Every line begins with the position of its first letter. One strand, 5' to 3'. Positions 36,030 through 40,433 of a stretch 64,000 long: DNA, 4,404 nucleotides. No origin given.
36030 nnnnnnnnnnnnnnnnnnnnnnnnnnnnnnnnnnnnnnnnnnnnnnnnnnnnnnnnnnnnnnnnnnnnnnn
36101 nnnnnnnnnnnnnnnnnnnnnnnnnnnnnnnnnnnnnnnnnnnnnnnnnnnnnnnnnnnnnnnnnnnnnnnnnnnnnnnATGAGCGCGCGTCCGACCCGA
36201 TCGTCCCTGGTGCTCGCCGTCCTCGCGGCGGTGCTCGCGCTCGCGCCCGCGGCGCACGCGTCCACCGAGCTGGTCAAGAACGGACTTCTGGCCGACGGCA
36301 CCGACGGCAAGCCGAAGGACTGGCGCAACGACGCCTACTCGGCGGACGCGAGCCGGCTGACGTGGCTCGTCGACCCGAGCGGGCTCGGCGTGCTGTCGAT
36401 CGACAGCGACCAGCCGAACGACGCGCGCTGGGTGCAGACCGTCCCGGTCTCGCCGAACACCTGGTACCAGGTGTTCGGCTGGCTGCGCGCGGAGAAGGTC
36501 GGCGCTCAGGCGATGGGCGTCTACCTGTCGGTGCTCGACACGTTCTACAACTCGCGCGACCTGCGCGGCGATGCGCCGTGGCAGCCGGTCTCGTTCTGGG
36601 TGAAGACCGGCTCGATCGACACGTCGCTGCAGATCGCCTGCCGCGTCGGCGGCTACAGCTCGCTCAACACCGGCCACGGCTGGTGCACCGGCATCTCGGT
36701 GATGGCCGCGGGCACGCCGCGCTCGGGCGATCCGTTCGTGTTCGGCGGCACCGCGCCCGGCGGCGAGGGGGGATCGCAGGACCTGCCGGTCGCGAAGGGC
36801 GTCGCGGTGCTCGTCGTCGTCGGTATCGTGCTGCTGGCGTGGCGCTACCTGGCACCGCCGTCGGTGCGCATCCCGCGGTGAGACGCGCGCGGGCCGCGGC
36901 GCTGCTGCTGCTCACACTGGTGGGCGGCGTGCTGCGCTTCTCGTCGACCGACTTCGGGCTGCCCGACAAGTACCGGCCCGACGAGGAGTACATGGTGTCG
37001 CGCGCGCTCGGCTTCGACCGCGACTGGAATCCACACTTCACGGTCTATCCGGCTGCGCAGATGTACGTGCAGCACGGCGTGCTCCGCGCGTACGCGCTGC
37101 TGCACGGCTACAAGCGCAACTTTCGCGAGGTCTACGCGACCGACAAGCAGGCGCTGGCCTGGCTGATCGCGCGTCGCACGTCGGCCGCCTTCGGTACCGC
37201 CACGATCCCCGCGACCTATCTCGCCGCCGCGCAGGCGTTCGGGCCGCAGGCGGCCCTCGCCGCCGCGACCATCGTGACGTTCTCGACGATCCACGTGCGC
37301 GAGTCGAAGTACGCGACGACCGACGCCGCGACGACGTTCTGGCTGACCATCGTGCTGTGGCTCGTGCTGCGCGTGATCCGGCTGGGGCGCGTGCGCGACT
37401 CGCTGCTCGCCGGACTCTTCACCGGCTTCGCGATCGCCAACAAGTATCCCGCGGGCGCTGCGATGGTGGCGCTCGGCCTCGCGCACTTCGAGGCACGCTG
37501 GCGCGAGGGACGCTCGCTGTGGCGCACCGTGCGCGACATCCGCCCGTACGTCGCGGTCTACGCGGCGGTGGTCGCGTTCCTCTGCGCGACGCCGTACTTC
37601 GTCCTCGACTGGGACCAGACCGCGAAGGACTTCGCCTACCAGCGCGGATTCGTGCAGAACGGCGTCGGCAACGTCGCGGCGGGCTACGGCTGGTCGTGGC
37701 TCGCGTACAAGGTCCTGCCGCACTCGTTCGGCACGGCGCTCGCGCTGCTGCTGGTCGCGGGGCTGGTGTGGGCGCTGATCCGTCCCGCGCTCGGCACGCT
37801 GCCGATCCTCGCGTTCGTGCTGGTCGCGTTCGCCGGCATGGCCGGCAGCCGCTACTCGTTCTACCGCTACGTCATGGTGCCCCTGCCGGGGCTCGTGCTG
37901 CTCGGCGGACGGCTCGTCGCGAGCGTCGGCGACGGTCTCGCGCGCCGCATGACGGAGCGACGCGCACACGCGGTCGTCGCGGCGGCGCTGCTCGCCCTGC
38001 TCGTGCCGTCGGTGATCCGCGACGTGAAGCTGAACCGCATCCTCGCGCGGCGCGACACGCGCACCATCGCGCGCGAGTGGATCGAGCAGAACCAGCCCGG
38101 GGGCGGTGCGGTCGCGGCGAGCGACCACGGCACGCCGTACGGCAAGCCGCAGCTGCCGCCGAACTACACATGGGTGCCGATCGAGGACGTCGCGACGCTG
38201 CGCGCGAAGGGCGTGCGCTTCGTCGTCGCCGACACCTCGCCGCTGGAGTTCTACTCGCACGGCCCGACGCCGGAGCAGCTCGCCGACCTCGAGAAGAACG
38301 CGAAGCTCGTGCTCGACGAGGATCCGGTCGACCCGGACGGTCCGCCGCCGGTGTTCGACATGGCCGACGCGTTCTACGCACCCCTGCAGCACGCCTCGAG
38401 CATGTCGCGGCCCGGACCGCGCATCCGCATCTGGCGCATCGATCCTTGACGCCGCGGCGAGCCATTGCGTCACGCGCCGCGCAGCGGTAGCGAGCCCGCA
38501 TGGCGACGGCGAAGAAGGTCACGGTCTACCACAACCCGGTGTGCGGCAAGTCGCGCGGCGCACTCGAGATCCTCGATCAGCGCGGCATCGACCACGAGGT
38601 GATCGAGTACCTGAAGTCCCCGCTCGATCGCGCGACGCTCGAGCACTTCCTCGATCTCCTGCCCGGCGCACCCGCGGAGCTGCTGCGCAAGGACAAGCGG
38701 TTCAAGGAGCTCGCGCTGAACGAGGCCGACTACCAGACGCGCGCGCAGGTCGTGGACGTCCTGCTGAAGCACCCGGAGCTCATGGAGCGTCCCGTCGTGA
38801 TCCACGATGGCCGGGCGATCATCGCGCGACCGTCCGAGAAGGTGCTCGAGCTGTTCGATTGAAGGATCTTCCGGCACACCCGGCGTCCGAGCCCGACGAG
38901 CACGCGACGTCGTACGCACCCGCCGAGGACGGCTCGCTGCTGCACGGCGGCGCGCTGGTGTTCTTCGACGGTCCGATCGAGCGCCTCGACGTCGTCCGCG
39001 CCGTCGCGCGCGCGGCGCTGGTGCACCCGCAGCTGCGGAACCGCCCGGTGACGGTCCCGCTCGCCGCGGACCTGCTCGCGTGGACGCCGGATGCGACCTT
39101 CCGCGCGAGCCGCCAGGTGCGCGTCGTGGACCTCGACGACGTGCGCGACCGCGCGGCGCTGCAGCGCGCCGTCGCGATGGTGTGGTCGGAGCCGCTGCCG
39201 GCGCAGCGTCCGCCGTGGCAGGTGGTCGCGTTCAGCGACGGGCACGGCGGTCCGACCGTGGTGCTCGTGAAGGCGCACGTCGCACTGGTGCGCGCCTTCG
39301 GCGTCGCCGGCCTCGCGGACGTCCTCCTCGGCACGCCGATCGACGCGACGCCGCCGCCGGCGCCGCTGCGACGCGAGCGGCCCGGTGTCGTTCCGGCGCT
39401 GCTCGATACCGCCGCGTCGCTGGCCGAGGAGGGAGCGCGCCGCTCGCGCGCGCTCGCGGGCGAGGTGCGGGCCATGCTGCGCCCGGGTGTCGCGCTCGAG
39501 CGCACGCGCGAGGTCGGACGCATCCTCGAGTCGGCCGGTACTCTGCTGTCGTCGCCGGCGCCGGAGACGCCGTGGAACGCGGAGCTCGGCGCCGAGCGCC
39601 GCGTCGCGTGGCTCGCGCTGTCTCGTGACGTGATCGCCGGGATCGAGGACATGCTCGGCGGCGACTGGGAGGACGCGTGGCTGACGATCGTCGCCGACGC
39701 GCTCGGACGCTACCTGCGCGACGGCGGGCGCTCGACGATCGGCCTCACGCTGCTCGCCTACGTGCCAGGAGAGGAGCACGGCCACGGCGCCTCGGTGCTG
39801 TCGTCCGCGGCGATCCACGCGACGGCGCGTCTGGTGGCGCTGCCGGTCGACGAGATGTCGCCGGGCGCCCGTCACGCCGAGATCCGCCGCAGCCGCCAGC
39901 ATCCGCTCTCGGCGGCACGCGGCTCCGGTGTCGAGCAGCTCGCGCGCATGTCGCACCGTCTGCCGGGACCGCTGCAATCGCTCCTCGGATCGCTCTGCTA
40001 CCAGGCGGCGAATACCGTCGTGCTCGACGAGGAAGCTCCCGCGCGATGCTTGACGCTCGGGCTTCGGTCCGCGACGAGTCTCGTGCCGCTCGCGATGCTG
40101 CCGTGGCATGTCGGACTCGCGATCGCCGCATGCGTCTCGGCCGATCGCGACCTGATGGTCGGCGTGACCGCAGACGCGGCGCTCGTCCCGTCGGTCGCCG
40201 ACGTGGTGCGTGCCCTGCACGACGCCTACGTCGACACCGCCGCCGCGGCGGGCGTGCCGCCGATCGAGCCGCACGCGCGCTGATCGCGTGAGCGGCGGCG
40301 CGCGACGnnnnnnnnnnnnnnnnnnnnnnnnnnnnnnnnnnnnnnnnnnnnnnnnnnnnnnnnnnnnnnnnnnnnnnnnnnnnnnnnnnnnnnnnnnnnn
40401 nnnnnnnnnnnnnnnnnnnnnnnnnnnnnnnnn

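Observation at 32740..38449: Three-gene, translationally coupled GT-C glycosyltransferase module with duplicated CBM4/9-like modules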

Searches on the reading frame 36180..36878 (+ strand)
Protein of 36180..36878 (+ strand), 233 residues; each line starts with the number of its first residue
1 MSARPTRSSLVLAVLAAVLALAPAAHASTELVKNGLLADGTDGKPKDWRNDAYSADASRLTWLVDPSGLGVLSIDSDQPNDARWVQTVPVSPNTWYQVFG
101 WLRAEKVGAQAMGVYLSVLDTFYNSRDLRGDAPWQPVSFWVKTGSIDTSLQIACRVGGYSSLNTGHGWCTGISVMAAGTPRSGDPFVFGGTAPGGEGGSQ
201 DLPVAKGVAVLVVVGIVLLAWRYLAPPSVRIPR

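Call 7: search_protein_families(library=pfam, proteins=[window:36180-36878:+], max_evalue=1)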
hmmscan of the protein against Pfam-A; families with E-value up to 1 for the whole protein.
window:36180-36878:+ (233 aa): 0 families

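Call 8: search_protein_families(library=ncbifam, proteins=[window:36180-36878:+], max_evalue=1)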
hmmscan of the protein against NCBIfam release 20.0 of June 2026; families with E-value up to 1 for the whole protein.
window:36180-36878:+ (233 aa): 0 families

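Call 10: search_solved_structures(query=window:36180-36878:+, max_evalue=10)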
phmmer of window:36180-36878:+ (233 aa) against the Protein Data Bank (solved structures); distinct sequences matched with E-value up to 10: 0.

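Call 19: find_homologous_proteins(query=window:36180-36878:+, max_evalue=0.001)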
Query window:36180-36878:+ (233 aa): 77 proteins with E <= 0.001 among 8000 candidates.
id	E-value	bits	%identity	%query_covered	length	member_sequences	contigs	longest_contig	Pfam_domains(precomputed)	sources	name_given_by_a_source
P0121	5.0e-148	509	98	100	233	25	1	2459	-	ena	-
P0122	2.1e-137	474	89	100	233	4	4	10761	-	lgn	-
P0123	2.3e-131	455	87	100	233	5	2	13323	-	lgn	-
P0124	1.7e-118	412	79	100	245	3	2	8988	-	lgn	-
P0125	7.8e-117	407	79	100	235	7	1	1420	-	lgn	-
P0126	1.5e-116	406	83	90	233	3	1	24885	-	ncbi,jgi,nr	ncbi:hypothetical protein K2Z84_01650 [Candidatus Binatia bacterium]|jgi:hypothetical protein|nr:hyp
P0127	3.5e-116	405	80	93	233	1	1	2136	-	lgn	-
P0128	2.7e-115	402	79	95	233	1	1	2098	-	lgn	-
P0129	8.2e-114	397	75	100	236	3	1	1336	-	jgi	jgi:hypothetical protein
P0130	9.1e-114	397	74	100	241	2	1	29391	-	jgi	jgi:dolichyl-phosphate-mannose-protein mannosyltransferase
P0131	6.9e-113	394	75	100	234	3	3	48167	-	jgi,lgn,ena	-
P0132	1.8e-106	373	73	96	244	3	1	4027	-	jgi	jgi:dolichyl-phosphate-mannose-protein mannosyltransferase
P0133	9.4e-105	367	73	94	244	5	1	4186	-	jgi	jgi:dolichyl-phosphate-mannose-protein mannosyltransferase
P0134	4.7e-104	365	73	90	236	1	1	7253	-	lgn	-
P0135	7.8e-102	358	70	97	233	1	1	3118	-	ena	-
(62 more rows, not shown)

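Call 27: predict_structure(alignment_id=A1)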
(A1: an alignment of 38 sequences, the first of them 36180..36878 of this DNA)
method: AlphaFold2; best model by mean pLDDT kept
length: 233 residues; sequences in the alignment: 38
mean_pLDDT: 88.0   pTM: 0.71
mean pLDDT of the five models: 88.0, 86.8, 86.8, 85.3, 84.3
residues with pLDDT >= 90: 153; 70-90: 49; 50-70: 24; < 50: 7
segments of 3 or more residues with pLDDT < 50: 195-199
pLDDT, mean of each block of 10 residues (from residue 1): 59 81 65 90 95 96 96 98 97 95 97 97 96 98 95 94 97 91 85 54 72 96 85 66
secondary structure, 60 per line:
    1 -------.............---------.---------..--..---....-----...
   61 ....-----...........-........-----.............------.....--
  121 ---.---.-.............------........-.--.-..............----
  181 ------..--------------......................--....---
elements in order: H8-20 E49-52 E58-64 E70-80 E82-89 E95-107 E114-118 E130-142 E149-156 E163-176 H203-224 H227-230

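Call 29: fold_search(model_id=the predicted structure, library=pdb)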
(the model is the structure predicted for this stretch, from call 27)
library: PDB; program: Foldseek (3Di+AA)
matches with E <= 10: 1542; with E <= 0.001: 139
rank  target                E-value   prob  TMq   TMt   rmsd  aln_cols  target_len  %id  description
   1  4d0q                  9.1e-10  1.00  0.51  0.72   3.8       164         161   18  Hyaluronan Binding Module of the Streptococcal Pneumoniae Hyaluronate Lyase (released 2014-08-06)
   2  2zex_A                2.5e-07  1.00  0.46  0.69   5.0       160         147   16  Family 16 carbohydrate binding module (released 2008-03-04)
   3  3jxs_A                2.5e-07  1.00  0.41  0.55   7.1       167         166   21  Crystal structure of XG34, an evolved xyloglucan binding CBM (released 2009-10-27)
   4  2y6j                  3.4e-07  1.00  0.43  0.57   7.4       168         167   20  X-2 engineered mutated CBM4-2 Carbohydrate Binding Module from a Thermostable Rhodothermus marinus Xylanase (released 2012-03-07)
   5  2y6k_A                3.6e-07  1.00  0.43  0.59   6.7       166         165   20  Xylotetraose bound to X-2 engineered mutated CBM4-2 Carbohydrate Binding Module from a Thermostable Rhodothermus marin (released 2012-03-07)
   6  3oea_A                4.7e-07  1.00  0.45  0.68   5.2       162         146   16  Crystal structure of the Q121E mutants of C.polysaccharolyticus CBM16-1 bound to cellopentaose (released 2010-08-25)
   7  2y64_A                5.0e-07  1.00  0.43  0.58   6.7       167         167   21  Xylopentaose binding mutated (X-2 L110F) CBM4-2 Carbohydrate Binding Module from a Thermostable Rhodothermus marinus X (released 2012-03-07)
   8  2zey_A                5.2e-07  1.00  0.46  0.69   4.3       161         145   17  Family 16 carbohydrate binding module (released 2008-03-04)
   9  2zew_B                6.8e-07  1.00  0.46  0.69   5.1       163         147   16  Family 16 Cabohydrate Binding Domain Module 1 (released 2008-03-04)
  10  3oeb_A                7.6e-07  1.00  0.46  0.71   4.4       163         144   15  Crystal structure of the Q121E mutant of C.polysaccharolyticus CBM16-1 bound to mannopentaose (released 2010-08-25)
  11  2zex_B                7.6e-07  1.00  0.45  0.68   5.2       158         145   16  Family 16 carbohydrate binding module (released 2008-03-04)
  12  4bj0_A                8.5e-07  1.00  0.42  0.57   7.3       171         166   18  Xyloglucan binding module (CBM4-2 X2-L110F) in complex with branched xyloses (released 2014-04-23)
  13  1k42_MODEL_1_A        1.2e-06  1.00  0.40  0.53   7.4       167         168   23  The Solution Structure of the CBM4-2 Carbohydrate Binding Module from a Thermostable Rhodothermus marinus Xyla (released 2002-05-29)
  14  5w6h_A                1.4e-06  1.00  0.46  0.17   4.7       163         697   13  Crystal structure of Bacteriophage CBA120 tailspike protein 4 enzymatically active domain (TSP4dN, orf213) (released 2018-10-24)
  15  4w8j                  1.8e-06  1.00  0.41  0.11   4.5       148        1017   16  Structure of the full-length insecticidal protein Cry1Ac reveals intriguing details of toxin packaging into in vivo form (released 2014-09-17)
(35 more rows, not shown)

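Call 59: search_protein_representatives(alignment_id=A1)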
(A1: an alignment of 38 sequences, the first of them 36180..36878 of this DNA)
Query: 38 sequences, 236 profile positions. Proteins with E-value up to 0.001 (for the whole library): 2405; up to 1e-10: 1478; up to 1e-30: 143. The best 150 are listed.
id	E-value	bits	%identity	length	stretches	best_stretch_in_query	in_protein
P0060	8.6e-84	296.9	-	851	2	12-225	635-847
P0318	2.6e-80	285.6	-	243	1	10-235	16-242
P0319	5.1e-65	235.5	-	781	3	45-185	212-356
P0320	4.1e-62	226.0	-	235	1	14-235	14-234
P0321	1.1e-61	224.6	-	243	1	10-231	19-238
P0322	2.6e-61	223.4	-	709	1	16-223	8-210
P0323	3.9e-61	222.8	-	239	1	12-228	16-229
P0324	1.4e-60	221.0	-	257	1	14-235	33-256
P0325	2.1e-60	220.4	-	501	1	17-202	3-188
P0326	4.9e-59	215.9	-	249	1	10-235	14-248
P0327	5.0e-59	215.9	-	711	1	7-222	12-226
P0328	1.4e-57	211.2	-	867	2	31-221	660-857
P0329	2.9e-57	210.1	-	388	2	31-219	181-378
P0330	3.5e-57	209.8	-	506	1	27-226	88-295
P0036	4.9e-57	209.4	-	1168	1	10-215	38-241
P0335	1.8e-52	194.4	-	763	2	11-180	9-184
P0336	3.7e-52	193.4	-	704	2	32-185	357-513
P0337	1.5e-51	191.4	-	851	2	32-188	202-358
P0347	1.2e-43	165.6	-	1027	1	13-232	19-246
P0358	4.6e-40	153.8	-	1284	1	14-226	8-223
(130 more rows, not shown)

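Call 87: search_protein_families(library=pfam, proteins=[P0319, P0322, P0327, P0336, P0337, P0347, P0358, P0335], max_evalue=0.001)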
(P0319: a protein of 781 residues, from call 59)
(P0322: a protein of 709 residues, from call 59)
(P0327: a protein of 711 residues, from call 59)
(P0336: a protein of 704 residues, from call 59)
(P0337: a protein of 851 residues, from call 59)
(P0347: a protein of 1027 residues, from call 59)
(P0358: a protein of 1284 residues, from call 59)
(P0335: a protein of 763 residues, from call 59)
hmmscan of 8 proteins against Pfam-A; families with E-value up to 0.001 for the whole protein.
P0319 (781 aa): 3 families
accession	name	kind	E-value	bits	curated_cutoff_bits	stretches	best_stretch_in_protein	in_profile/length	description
PF02018.23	CBM_4_9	-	2.5e-15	57.5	25.9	1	36-168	4-131/136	Carbohydrate binding domain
PF22637.2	CBM_4_9_1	-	2.8e-10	41.1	27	0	79-185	43-147/148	BppA domain 1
PF21311.3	Phage_RBD_prop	-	0.0005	20.2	23.7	0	242-276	149-183/255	Phage 5-bladed beta propeller receptor binding platform domain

P0322 (709 aa): 0 families

P0327 (711 aa): 0 families

P0336 (704 aa): 1 family
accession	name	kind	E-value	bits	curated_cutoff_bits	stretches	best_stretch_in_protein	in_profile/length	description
PF02018.23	CBM_4_9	-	1.2e-09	39.1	25.9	1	530-610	2-76/136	Carbohydrate binding domain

P0337 (851 aa): 4 families
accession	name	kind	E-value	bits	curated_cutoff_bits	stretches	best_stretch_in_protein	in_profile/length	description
PF02018.23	CBM_4_9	-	3.1e-15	57.2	25.9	2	202-333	1-132/136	Carbohydrate binding domain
PF13231.12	PMT_2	-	7.9e-11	42.9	26.1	1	504-637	20-156/160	Dolichyl-phosphate-mannose-protein mannosyltransferase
PF22637.2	CBM_4_9_1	-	7.1e-08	33.3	27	0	70-159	44-131/148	BppA domain 1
PF04862.18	DUF642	-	4.7e-05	23.7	27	0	81-158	64-136/157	Protein of unknown function (DUF642)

P0347 (1027 aa): 0 families

P0358 (1284 aa): 5 families
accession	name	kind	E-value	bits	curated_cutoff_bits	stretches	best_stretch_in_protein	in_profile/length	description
PF16192.10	PMT_4TMC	-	5.8e-19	68.8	32.4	1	1101-1280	3-202/202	C-terminal four TMM region of protein-O-mannosyltransferase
PF13231.12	PMT_2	-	1.3e-14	55.2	26.1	2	886-1025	2-132/160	Dolichyl-phosphate-mannose-protein mannosyltransferase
PF02366.24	PMT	-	1.4e-12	48.1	22.7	1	857-1085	17-235/245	Dolichyl-phosphate-mannose-protein mannosyltransferase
PF03155.21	Alg6_Alg8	-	9.5e-06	25.3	25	1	292-427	46-195/482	ALG6, ALG8 glycosyltransferase family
PF22633.2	F5_F8_type_C_2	-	0.00049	21.1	27.8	1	718-795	9-91/91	NedA-like, galactose-binding domain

P0335 (763 aa): 3 families
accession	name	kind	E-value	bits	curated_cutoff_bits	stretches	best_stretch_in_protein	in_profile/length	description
PF02018.23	CBM_4_9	-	1.4e-13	51.8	25.9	2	31-163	2-129/136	Carbohydrate binding domain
PF22637.2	CBM_4_9_1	-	1.7e-12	48.3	27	2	90-182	59-147/148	BppA domain 1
PF25235.1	DUF7850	-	0.00028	21.9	27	0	62-119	41-97/165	Domain of unknown function (DUF7850)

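Call 91: search_solved_structures(query=A1, max_evalue=10)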
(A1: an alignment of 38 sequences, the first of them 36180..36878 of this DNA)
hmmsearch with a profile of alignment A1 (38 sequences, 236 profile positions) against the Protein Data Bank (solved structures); distinct sequences matched with E-value up to 10: 14.
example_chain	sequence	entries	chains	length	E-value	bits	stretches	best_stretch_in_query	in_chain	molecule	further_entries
4wcj_A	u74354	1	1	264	0.072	15.6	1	76-109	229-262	Polysaccharide deacetylase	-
6iac_D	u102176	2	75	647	0.77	12.3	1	77-106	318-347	Minor structural protein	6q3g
6iab_A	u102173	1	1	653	0.78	12.3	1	77-106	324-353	Tail Fiber of phage P68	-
8h46_A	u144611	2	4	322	0.96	12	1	38-106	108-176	L-asparaginase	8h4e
8h44_A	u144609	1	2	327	0.98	11.9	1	38-106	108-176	L-asparaginase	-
8h47_A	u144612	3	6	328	0.99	11.9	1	38-106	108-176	L-asparaginase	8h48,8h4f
8h49_A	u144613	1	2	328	0.99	11.9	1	38-106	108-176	L-asparaginase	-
8h4b_A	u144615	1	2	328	0.99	11.9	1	38-106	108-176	L-asparaginase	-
8h45_A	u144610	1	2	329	0.99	11.9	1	38-106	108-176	L-asparaginase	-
8h4d_A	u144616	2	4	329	1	11.9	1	38-106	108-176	L-asparaginase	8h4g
8h4a_A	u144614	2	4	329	1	11.9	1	38-106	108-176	L-asparaginase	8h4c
7cbr_A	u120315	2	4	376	1.2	11.6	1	38-106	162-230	L-asparaginase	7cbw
7c8q_A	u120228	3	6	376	1.2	11.6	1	38-106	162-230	Asparaginase | L-asparaginase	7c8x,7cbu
7c91_B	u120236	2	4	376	1.2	11.6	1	38-106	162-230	L-asparaginase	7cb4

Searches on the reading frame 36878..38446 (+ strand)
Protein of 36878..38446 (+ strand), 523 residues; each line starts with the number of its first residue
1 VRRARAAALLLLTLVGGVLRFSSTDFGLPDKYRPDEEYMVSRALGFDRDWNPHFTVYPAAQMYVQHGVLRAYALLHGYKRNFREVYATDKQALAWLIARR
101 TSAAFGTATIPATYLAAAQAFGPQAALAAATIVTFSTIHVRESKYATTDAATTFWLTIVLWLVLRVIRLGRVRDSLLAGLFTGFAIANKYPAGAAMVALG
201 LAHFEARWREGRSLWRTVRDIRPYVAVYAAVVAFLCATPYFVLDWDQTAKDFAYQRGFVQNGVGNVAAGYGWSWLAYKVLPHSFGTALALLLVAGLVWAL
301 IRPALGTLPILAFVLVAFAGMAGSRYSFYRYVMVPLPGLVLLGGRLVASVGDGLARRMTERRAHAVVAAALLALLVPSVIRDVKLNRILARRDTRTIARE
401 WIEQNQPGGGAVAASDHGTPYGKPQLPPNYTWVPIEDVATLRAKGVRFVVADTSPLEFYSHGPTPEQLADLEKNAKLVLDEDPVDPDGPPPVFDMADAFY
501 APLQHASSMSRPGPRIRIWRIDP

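Call 7: search_protein_families(library=pfam, proteins=[window:36878-38446:+], max_evalue=1)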
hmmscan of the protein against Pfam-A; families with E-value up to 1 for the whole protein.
window:36878-38446:+ (523 aa): 2 families
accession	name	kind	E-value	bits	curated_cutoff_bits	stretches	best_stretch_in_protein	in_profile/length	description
PF02366.24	PMT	-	1.3e-09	38.4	22.7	1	75-240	59-230/245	Dolichyl-phosphate-mannose-protein mannosyltransferase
PF13231.12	PMT_2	-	5.4e-09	36.9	26.1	1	100-234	26-154/160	Dolichyl-phosphate-mannose-protein mannosyltransferase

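Call 8: search_protein_families(library=ncbifam, proteins=[window:36878-38446:+], max_evalue=1)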
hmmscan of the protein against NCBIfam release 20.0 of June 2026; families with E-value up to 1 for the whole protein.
window:36878-38446:+ (523 aa): 1 family
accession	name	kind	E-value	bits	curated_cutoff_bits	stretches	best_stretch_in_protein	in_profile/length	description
TIGR04154.1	archaeo_STT3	subfamily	0.033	12.5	450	1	96-168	96-171/831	oligosaccharyl transferase, archaeosortase A system-associated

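Call 30: search_solved_structures(query=window:36878-38446:+, max_evalue=10)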
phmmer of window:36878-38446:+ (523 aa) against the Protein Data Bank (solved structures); distinct sequences matched with E-value up to 10: 0.

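Call 50: find_homologous_proteins(query=window:36878-38446:+, max_evalue=0.00001)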
Query window:36878-38446:+ (523 aa): 142 proteins with E <= 0.00001 among 8000 candidates; the best 120 are listed.
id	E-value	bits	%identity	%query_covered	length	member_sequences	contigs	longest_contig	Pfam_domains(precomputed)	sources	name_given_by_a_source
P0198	0.0e+0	1157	99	100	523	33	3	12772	PF02366.25,PF13231.13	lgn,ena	-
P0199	0.0e+0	1039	88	96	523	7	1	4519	PF02366.25,PF13231.13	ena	-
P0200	0.0e+0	1031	87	100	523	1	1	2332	PF02366.25,PF13231.13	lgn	-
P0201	0.0e+0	1022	87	100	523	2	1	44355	PF02366.25,PF13231.13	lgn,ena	-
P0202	0.0e+0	1015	86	100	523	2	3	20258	PF02366.25,PF13231.13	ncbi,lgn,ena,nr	ncbi:MAG: phospholipid carrier-dependent glycosyltransferase [Deltaproteobacteria bacterium]|nr:phos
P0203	5.7e-295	997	84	97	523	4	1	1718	PF02366.25,PF13231.13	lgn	-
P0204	4.0e-292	988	83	96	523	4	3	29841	PF02366.25,PF13231.13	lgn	-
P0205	6.3e-291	984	83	96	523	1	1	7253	PF02366.25,PF13231.13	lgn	-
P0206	2.6e-285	965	82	100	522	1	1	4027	PF02366.25,PF13231.13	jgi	jgi:hypothetical protein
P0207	1.0e-274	930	80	100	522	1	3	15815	PF02366.25,PF13231.13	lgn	-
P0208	1.5e-265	900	76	100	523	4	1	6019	PF02366.25,PF13231.13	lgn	-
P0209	2.5e-265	899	76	100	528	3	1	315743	PF02366.25,PF13231.13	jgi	-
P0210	2.4e-263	893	76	100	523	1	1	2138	PF02366.25,PF13231.13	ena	-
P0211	8.3e-259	878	76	100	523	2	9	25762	PF02366.25,PF13231.13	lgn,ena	-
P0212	5.6e-257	872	75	100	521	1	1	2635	PF02366.25,PF13231.13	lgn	-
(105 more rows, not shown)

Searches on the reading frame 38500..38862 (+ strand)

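Call 22: search_protein_families(library=pfam, proteins=[window:38500-38862:+], max_evalue=0.001)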
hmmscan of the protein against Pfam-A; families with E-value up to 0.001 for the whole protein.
window:38500-38862:+ (120 aa): 2 families
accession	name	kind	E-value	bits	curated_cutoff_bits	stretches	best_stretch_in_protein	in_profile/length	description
PF03960.21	ArsC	-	5.1e-13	49.6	24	1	10-117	1-78/79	ArsC family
PF00462.30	Glutaredoxin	-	4.6e-05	24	22.9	1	7-50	1-44/60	Glutaredoxin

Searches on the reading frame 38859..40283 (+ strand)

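Call 22: search_protein_families(library=pfam, proteins=[window:38859-40283:+], max_evalue=0.001)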
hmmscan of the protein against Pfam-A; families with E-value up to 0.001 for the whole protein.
window:38859-40283:+ (474 aa): 1 family
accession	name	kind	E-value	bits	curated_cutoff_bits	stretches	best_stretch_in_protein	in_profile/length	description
PF03007.21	WS_DGAT_cat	-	2.1e-14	54.4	23.6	1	27-269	17-258/263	Wax ester synthase/diacylglycerol acyltransferase catalytic domain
